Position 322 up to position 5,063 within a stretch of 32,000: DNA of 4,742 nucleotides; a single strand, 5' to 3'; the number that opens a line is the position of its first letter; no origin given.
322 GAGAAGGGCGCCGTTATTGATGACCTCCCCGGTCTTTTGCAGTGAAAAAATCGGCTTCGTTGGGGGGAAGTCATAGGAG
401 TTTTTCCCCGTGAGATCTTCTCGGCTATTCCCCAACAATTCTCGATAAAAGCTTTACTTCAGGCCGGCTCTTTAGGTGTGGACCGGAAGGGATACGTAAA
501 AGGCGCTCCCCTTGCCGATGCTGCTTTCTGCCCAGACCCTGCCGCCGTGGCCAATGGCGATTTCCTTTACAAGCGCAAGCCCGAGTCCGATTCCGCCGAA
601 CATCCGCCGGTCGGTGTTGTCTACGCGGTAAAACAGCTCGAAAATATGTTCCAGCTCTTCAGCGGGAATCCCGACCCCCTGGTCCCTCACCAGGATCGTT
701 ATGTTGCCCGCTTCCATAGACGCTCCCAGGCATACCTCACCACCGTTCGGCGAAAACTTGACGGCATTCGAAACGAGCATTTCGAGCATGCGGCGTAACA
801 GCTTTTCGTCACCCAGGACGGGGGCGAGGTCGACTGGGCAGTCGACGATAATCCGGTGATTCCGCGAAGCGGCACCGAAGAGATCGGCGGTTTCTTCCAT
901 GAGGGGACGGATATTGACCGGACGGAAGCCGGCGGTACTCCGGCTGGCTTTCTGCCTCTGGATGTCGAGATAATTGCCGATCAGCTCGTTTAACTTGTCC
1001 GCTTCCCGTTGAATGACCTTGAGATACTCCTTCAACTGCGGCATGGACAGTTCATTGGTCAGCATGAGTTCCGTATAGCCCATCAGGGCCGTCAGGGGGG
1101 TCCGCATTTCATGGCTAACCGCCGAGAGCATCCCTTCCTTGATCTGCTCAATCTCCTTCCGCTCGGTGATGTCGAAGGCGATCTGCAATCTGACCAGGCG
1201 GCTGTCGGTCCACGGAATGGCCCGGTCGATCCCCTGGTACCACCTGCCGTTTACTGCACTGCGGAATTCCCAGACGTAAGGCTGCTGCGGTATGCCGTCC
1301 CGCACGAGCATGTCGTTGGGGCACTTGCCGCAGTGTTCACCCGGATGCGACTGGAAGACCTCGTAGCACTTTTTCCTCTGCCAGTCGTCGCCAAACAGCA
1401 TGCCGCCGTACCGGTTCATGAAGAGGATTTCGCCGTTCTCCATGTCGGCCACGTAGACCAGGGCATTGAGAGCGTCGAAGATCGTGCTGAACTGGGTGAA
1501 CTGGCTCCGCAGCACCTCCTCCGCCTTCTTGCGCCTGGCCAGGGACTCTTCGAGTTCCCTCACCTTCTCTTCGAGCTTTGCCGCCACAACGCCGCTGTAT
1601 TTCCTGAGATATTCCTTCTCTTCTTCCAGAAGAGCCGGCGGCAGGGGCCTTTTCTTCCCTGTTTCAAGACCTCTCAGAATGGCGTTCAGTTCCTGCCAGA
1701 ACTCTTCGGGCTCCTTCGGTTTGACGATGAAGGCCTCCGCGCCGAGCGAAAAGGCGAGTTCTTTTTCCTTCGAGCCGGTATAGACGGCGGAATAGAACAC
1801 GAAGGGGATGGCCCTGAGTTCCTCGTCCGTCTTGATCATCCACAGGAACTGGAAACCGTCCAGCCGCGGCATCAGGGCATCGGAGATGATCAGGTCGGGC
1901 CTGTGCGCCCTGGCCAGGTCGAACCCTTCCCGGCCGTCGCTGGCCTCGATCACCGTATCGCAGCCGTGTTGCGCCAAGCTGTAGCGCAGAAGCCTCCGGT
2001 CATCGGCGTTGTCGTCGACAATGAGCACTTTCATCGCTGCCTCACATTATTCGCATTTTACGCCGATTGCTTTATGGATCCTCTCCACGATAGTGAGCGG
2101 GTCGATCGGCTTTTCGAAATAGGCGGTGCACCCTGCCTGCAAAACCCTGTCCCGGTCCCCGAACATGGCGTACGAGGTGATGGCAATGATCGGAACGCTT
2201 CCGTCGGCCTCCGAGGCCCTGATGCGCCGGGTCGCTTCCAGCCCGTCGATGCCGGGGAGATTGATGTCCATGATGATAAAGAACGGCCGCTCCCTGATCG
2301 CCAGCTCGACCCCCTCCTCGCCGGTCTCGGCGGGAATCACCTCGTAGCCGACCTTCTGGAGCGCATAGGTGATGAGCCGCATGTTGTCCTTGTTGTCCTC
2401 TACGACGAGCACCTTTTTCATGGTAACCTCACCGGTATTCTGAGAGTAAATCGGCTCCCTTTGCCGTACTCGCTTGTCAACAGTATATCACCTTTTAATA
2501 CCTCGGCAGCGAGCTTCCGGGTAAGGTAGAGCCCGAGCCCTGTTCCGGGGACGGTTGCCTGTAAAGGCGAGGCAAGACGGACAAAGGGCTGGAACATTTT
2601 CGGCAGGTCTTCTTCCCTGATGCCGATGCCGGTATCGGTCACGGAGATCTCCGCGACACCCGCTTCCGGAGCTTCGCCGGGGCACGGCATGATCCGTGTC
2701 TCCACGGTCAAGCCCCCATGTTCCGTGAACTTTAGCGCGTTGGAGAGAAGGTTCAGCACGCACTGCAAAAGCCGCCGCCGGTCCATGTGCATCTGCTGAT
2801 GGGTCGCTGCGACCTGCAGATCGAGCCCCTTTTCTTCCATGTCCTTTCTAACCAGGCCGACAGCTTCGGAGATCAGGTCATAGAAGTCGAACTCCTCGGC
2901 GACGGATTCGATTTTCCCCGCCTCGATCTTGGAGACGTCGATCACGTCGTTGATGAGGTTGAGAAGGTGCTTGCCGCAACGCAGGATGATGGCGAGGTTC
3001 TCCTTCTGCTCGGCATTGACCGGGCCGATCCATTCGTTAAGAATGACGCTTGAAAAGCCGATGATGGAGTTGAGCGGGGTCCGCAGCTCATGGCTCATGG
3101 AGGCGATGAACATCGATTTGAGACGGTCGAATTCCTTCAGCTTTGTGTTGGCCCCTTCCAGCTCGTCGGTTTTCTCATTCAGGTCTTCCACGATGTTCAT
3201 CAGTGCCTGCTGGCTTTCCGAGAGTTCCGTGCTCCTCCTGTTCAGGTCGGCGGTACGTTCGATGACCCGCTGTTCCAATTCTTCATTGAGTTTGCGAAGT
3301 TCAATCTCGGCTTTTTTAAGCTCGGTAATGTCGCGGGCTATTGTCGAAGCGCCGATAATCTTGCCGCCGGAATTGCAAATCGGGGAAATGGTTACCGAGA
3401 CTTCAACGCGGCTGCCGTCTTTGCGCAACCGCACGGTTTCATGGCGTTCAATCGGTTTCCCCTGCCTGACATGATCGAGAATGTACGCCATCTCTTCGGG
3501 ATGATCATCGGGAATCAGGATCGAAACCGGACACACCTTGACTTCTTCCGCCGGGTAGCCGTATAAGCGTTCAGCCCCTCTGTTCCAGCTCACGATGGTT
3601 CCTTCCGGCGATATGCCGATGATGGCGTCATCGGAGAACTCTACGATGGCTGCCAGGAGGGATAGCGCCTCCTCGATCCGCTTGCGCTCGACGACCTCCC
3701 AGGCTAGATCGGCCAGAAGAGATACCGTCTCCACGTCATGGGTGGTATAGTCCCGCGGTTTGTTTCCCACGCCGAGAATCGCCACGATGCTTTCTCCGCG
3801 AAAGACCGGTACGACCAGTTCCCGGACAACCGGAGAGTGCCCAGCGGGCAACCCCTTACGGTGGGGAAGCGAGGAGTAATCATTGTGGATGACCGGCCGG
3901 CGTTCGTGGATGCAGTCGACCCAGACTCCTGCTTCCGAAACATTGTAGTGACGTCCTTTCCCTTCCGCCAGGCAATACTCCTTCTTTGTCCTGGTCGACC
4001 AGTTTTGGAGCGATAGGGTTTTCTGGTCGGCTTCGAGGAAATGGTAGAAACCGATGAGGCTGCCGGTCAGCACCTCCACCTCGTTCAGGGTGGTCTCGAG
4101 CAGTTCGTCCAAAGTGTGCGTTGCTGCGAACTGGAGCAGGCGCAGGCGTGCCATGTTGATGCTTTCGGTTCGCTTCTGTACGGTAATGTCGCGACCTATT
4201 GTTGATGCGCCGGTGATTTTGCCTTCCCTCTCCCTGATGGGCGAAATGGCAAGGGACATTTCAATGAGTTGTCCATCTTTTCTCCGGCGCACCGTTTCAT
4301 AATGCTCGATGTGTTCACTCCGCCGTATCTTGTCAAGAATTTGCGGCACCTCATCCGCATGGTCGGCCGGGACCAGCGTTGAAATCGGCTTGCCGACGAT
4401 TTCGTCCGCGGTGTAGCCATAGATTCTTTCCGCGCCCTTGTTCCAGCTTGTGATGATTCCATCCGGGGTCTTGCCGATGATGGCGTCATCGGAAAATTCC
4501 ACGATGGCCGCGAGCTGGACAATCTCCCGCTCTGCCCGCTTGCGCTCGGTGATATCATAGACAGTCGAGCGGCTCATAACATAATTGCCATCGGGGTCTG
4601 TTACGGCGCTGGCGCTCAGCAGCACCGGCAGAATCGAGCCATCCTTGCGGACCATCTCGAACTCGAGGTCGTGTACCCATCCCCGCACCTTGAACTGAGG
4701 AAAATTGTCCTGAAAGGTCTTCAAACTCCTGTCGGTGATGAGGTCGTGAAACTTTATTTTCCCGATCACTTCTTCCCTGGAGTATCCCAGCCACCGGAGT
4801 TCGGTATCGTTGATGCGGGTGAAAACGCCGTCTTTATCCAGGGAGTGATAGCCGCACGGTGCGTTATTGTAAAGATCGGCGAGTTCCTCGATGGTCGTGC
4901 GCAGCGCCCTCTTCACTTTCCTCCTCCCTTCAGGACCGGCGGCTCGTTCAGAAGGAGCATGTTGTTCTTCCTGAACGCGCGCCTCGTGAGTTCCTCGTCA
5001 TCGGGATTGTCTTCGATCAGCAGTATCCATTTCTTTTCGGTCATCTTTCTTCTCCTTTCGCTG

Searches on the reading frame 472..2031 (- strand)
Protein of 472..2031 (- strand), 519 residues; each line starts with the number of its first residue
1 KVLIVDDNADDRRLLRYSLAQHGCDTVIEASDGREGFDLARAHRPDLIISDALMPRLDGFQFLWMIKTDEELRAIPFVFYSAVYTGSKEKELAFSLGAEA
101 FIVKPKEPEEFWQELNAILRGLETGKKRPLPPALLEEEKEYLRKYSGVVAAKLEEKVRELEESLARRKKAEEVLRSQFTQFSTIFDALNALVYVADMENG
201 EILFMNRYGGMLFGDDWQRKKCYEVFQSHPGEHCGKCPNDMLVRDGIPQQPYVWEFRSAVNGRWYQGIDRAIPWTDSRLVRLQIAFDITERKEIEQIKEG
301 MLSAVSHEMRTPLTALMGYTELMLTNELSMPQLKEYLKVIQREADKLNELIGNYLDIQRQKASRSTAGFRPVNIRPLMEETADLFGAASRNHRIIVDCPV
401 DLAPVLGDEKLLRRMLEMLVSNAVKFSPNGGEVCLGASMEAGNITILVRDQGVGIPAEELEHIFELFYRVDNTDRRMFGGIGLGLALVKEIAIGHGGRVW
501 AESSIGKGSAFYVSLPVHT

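Call 7: search_protein_families(library=pfam, proteins=[window:472-2031:-], max_evalue=0.00001)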
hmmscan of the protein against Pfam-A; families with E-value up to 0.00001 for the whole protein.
window:472-2031:- (519 aa): 3 families
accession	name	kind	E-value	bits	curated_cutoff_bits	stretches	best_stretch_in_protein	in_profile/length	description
PF02518.31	HATPase_c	-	1.9e-26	93.1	26.4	1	407-517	1-109/111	Histidine kinase-, DNA gyrase B-, and HSP90-like ATPase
PF00072.30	Response_reg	-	8.9e-20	71.4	30.2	1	2-114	1-109/111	Response regulator receiver domain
PF00512.31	HisKA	-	1e-17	64.4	26.9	1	298-361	2-64/66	His Kinase A (phospho-acceptor) domain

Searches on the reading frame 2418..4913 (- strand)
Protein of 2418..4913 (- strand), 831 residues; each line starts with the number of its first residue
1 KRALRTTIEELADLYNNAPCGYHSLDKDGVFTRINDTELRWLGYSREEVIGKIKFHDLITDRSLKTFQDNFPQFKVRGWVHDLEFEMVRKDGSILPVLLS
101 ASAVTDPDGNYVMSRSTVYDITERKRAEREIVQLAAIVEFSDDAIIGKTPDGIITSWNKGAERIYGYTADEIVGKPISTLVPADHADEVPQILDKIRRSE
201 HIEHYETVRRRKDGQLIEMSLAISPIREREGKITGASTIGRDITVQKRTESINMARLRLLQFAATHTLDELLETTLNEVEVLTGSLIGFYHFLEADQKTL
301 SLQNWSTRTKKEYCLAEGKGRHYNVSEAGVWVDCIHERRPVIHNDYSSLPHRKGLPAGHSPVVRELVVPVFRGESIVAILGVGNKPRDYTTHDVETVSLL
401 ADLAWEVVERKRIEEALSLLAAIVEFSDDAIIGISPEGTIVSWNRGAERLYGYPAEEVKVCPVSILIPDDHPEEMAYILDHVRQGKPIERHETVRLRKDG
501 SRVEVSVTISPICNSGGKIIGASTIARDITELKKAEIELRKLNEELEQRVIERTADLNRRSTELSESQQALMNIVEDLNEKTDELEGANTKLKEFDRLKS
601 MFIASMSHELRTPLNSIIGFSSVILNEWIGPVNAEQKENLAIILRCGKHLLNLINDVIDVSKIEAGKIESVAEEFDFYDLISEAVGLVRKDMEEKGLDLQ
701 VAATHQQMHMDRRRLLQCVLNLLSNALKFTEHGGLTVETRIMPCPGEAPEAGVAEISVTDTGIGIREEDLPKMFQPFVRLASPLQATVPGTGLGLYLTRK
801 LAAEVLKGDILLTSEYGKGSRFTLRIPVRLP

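Call 7: search_protein_families(library=pfam, proteins=[window:2418-4913:-], max_evalue=0.00001)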
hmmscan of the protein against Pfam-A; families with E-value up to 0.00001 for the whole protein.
window:2418-4913:- (831 aa): 12 families
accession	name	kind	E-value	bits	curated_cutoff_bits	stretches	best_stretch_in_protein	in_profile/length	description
PF13426.13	PAS_9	-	1.4e-52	176.7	27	3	143-244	2-102/103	PAS domain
PF00989.32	PAS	-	2.8e-47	159.8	22.6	3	134-243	3-113/113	PAS fold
PF08448.16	PAS_4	-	3.6e-40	137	23.1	3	427-533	4-109/110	PAS fold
PF13185.12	GAF_2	-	6.6e-29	101.3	28.6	1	265-409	1-136/136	GAF domain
PF08447.18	PAS_3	-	1.5e-26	92.9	25.6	3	155-234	2-83/89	PAS fold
PF02518.31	HATPase_c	-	3.1e-24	86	26.4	1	711-829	2-110/111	Histidine kinase-, DNA gyrase B-, and HSP90-like ATPase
PF00512.31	HisKA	-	2.5e-20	72.7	26.9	1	599-666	2-66/66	His Kinase A (phospho-acceptor) domain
PF13188.13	PAS_8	-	7.8e-14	51.4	21.8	0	419-474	2-54/65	PAS domain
PF01590.32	GAF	-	5.7e-09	37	22.4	1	268-405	2-130/133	GAF domain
PF13596.12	PAS_10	-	8.5e-09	36.4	22.1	0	154-244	21-106/106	PAS domain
PF08670.17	MEKHLA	-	8.1e-06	26.2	23.7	0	150-222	47-119/143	MEKHLA domain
PF24820.1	Diguanyl_cycl_sensor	-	8.7e-06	26.1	28.1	0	140-230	4-100/109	Diguanylate cyclase-like sensor domain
